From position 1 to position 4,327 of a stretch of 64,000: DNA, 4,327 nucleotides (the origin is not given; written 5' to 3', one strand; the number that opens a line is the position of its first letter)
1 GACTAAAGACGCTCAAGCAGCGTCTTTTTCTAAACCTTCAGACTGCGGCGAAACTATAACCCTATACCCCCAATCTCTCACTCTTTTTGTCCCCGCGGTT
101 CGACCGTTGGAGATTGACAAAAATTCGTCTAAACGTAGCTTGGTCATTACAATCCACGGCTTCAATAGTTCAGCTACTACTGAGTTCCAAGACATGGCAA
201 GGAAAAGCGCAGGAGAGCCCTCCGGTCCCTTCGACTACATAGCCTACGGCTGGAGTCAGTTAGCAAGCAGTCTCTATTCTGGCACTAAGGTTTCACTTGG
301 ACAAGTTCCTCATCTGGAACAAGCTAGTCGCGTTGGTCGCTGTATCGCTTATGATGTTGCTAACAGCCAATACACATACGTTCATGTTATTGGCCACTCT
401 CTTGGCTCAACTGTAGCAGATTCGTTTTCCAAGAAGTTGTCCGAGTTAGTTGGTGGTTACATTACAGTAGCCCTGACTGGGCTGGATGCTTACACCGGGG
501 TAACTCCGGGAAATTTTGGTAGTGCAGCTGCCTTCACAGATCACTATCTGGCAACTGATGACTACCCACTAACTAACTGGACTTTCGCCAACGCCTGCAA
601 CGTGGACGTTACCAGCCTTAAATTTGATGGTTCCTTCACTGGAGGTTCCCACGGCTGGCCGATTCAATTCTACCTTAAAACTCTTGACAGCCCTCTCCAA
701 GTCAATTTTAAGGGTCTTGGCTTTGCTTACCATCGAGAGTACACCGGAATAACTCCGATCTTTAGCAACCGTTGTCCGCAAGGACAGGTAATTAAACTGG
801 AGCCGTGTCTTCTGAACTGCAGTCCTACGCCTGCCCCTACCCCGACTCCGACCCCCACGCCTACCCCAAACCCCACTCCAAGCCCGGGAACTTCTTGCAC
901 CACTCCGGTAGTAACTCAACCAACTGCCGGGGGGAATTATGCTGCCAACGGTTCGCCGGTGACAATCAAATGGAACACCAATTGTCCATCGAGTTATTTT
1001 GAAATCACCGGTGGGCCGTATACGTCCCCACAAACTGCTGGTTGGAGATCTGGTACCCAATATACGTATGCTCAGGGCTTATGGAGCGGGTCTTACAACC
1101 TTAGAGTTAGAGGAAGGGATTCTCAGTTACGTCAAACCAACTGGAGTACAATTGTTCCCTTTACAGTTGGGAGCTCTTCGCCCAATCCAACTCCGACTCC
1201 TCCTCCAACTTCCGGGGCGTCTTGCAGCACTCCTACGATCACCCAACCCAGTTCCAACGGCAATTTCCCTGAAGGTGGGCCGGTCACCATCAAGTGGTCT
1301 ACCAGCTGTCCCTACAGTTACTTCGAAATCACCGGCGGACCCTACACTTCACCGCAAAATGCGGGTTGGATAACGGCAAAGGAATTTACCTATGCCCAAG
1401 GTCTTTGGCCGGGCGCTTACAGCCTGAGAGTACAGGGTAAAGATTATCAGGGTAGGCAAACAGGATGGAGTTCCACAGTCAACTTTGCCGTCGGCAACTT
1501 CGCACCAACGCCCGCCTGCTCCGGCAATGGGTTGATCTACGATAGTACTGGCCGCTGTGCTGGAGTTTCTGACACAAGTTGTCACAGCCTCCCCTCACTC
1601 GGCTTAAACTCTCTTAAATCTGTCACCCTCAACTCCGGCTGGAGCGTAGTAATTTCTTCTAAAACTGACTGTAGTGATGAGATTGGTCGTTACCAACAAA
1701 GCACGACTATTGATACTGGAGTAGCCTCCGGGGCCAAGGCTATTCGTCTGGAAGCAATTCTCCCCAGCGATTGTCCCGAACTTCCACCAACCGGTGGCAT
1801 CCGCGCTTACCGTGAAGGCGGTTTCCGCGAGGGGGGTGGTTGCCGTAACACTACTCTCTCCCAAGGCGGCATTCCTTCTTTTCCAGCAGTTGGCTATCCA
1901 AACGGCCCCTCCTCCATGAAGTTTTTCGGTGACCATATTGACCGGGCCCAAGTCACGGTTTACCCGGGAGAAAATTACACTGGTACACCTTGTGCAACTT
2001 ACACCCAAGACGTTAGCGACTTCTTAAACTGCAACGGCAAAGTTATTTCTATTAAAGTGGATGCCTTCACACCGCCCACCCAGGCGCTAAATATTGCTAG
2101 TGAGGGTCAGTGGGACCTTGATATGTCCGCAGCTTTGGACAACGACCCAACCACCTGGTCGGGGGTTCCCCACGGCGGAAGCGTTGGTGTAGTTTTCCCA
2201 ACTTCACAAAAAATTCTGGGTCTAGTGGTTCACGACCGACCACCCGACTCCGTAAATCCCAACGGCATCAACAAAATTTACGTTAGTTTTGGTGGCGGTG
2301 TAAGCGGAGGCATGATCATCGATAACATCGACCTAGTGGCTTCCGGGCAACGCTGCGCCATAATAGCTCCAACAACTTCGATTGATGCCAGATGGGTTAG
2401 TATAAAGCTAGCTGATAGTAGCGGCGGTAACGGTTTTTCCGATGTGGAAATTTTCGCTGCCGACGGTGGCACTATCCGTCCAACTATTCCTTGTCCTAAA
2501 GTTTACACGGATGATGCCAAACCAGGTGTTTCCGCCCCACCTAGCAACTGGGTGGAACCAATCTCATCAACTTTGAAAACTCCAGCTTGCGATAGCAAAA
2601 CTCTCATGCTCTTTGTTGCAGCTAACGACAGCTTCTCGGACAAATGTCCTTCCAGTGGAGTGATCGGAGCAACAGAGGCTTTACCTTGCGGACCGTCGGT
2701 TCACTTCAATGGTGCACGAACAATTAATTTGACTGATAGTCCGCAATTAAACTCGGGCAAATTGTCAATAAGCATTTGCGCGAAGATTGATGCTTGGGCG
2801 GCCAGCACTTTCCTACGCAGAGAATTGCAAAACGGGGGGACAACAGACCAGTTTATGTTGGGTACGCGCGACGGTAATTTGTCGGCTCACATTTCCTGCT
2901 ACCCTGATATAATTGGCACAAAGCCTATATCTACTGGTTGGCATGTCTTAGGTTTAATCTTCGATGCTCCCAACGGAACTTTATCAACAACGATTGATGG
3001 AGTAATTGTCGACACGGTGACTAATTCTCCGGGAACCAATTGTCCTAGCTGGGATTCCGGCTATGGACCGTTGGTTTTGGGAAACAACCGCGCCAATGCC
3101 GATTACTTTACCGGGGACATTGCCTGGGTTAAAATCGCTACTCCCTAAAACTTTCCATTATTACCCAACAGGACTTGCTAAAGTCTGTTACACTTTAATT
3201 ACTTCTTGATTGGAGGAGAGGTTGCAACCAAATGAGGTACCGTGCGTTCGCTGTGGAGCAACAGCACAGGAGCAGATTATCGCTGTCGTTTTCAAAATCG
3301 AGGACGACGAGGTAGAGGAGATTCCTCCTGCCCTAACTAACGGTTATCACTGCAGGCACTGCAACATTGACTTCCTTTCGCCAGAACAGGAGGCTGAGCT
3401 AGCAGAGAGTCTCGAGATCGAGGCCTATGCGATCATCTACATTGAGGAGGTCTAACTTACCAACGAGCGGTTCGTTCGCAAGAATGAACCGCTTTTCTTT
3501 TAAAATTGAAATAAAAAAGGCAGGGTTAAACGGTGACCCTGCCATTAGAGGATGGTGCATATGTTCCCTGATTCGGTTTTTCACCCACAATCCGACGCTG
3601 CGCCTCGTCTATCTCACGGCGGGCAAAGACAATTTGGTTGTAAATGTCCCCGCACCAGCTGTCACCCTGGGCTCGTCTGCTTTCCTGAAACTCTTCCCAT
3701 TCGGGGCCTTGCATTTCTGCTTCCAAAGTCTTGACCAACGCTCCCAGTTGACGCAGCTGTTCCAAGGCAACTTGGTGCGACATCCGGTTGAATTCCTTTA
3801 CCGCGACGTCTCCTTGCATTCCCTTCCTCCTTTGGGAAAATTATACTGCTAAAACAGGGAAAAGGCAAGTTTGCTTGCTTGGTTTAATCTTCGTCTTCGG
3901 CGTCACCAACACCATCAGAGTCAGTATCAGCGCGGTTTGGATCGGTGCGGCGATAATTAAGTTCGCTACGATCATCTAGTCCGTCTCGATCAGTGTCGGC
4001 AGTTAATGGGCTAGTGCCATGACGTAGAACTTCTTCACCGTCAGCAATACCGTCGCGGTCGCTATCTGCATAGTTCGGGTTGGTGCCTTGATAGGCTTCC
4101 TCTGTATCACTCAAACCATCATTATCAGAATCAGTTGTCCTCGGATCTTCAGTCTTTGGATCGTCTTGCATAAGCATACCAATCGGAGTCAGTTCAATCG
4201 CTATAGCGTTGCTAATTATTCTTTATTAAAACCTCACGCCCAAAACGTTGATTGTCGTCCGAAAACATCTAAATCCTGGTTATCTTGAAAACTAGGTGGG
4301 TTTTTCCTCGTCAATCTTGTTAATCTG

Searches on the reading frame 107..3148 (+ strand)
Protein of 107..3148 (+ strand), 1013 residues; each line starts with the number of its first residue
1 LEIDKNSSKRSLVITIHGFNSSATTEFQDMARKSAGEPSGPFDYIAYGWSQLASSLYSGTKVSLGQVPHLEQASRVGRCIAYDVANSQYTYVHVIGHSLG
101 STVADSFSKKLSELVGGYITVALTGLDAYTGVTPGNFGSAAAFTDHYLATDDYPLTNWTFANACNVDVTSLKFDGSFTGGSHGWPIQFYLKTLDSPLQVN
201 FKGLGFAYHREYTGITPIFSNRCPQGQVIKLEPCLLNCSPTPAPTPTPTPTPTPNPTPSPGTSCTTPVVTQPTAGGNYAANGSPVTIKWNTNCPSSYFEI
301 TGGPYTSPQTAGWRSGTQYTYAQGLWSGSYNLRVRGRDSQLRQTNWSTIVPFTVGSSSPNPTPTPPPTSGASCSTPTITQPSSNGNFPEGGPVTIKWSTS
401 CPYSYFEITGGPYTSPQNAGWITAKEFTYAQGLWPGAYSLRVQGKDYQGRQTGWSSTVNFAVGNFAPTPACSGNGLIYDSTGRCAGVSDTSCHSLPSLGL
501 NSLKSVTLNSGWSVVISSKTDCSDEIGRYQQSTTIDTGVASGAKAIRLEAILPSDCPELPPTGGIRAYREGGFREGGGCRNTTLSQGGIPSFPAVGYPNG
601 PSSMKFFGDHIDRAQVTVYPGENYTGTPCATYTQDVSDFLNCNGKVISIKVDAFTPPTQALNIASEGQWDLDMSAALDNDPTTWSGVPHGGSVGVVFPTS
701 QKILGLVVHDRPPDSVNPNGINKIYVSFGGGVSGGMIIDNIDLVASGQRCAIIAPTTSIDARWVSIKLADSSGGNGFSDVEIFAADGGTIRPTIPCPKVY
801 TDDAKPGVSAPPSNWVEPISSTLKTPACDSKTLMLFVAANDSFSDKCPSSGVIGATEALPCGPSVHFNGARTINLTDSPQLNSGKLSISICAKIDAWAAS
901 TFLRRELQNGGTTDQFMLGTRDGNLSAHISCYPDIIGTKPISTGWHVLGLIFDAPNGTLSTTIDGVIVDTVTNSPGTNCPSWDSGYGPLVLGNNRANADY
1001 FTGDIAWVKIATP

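Call 6: search_protein_families(library=pfam, proteins=[window:107-3148:+], max_evalue=0.01)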
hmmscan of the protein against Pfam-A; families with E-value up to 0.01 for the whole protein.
window:107-3148:+ (1013 aa): 3 families
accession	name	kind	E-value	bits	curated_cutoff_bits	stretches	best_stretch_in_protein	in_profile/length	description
PF13385.13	Laminin_G_3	-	3e-06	27.9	27.6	1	871-1010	5-140/151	Concanavalin A-like lectin/glucanases superfamily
PF00151.25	Lipase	-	0.00025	20.9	27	1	8-128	68-180/336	Lipase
PF24421.1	Ig_J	-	0.0077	16.8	29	0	429-462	69-101/104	Tip attachment protein J, Ig-like domain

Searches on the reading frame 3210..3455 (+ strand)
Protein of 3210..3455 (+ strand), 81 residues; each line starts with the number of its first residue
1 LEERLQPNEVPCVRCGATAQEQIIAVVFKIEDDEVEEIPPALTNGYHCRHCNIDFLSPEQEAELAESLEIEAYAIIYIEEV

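Call 6: search_protein_families(library=pfam, proteins=[window:3210-3455:+], max_evalue=0.01)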
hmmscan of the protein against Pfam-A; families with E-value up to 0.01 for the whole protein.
window:3210-3455:+ (81 aa): 1 family
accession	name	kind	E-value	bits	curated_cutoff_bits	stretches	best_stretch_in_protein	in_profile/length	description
PF23783.1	Zn_ribbon_TiaS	-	0.0074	16.4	27.3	0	44-53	18-27/41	TiaS C-terminal zinc ribbon domain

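Call 43: search_protein_families(library=ncbifam, proteins=[window:3210-3455:+], max_evalue=0.01)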
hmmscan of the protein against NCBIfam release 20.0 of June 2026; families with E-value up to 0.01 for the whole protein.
window:3210-3455:+ (81 aa): 0 families

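Call 59: search_protein_families(library=phrogs, proteins=[window:3210-3455:+], max_evalue=0.1)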
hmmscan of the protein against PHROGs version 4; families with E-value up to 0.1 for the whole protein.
window:3210-3455:+ (81 aa): 0 families

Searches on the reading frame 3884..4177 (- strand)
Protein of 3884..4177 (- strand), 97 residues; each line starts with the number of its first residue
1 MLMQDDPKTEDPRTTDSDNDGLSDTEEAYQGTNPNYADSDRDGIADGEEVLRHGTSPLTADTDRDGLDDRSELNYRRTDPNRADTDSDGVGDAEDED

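Call 6: search_protein_families(library=pfam, proteins=[window:3884-4177:-], max_evalue=0.01)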
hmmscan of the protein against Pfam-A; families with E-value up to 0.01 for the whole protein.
window:3884-4177:- (97 aa): 1 family
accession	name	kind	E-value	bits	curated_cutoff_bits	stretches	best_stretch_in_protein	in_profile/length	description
PF18884.5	TSP3_bac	-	3.9e-15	55.8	25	1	16-35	1-20/22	Bacterial TSP3 repeat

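Call 7: search_protein_families(library=padloc, proteins=[window:3884-4177:-], max_evalue=0.01)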
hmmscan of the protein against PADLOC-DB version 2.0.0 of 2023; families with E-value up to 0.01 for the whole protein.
window:3884-4177:- (97 aa): 0 families

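Call 43: search_protein_families(library=ncbifam, proteins=[window:3884-4177:-], max_evalue=0.01)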
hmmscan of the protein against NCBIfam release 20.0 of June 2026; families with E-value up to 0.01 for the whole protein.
window:3884-4177:- (97 aa): 3 families
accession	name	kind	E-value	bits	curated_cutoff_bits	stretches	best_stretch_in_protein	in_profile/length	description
NF033765.2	gliding_CglD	equivalog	7.9e-09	33.9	400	1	8-95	199-299/1124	adventurous gliding motility lipoprotein CglD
NF047639.1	throspo3_MtsD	equivalog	1e-06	27.2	800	1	6-85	450-532/651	cell-cell cohesion protein MtsD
NF047638.1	throspo3_MtsC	equivalog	0.0025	16.8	350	1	59-97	193-231/428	cell-cell cohesion MYXO-CTERM protein MtsC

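Call 59: search_protein_families(library=phrogs, proteins=[window:3884-4177:-], max_evalue=0.1)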
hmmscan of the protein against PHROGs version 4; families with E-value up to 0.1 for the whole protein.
window:3884-4177:- (97 aa): 1 family
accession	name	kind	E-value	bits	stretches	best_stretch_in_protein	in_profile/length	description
phrog_36046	-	unknown function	0.06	13.2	1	7-88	286-357/506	-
